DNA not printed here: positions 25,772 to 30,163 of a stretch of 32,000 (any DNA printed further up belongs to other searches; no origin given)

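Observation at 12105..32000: Seven co-directional genes encoding a combinatorial set of secreted modular proteins: a candidate self-assembling cell-surface system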

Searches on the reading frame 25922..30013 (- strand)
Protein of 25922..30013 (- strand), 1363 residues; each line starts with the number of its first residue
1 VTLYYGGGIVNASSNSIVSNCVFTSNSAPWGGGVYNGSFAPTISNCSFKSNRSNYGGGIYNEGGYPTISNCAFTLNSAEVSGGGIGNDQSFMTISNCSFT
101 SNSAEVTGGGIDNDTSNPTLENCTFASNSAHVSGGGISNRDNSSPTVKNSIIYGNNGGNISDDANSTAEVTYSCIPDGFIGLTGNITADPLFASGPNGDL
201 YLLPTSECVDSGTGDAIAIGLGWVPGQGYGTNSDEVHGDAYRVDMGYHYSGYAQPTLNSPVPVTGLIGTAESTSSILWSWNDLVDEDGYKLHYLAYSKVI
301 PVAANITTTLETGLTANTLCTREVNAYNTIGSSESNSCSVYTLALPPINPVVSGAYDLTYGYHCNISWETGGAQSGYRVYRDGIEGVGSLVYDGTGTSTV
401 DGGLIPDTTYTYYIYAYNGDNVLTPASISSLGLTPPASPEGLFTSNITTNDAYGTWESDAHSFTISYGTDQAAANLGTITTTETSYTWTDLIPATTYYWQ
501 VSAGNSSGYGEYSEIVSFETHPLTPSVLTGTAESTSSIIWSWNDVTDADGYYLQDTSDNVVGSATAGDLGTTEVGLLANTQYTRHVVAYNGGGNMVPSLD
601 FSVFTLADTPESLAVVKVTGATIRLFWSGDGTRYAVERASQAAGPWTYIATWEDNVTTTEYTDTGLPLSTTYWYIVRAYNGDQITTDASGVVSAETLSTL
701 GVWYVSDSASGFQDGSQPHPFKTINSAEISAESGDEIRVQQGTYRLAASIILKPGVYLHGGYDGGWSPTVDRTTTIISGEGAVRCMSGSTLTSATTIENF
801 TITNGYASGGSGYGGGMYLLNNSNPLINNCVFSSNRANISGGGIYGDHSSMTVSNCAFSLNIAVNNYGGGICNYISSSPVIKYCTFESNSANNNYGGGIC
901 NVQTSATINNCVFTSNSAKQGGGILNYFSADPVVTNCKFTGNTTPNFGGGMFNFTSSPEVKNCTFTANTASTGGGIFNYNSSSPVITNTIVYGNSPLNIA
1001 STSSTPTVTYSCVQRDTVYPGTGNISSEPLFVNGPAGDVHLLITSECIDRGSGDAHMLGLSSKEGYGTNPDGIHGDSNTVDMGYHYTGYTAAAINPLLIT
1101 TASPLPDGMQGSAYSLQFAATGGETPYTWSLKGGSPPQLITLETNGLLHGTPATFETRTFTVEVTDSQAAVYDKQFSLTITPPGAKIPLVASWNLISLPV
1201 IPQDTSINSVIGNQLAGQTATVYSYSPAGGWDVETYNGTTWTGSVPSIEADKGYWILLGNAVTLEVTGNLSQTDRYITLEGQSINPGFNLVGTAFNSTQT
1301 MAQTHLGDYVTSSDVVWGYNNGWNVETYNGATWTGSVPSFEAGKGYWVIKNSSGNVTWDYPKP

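Call 4: search_protein_families(library=pfam, proteins=[window:25922-30013:-], max_evalue=0.01)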
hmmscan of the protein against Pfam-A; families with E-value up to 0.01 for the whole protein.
window:25922-30013:- (1363 aa): 5 families
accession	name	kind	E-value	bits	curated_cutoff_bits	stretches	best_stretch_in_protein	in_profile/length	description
PF13229.12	Beta_helix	-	2.8e-26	92.5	25.9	3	10-165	5-149/158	Right handed beta helix region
PF00041.27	fn3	-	2.9e-17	63.1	25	1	439-518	3-83/84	Fibronectin type III domain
PF02415.23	Chlam_PMP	-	5e-08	32.8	20.6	0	829-846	1-18/19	Chlamydia polymorphic membrane protein (Chlamydia_PMP) repeat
PF25788.1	Ig_Rha78A_N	-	0.00075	20.2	27.4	0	479-523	56-104/105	Rha78A-like, N-terminal immunoglobulin domain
PF16656.11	Pur_ac_phosph_N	-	0.004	18.1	30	1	452-520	37-93/93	Purple acid Phosphatase, N-terminal domain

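Call 8: search_protein_families(library=ncbifam, proteins=[window:25922-30013:-], max_evalue=0.01)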
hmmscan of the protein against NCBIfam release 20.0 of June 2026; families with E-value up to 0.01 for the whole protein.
window:25922-30013:- (1363 aa): 1 family
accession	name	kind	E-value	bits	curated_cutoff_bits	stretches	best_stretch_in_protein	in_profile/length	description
TIGR01376.1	POMP_repeat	repeat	0.0056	16.5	15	0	910-924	4-19/28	polymorphic outer membrane protein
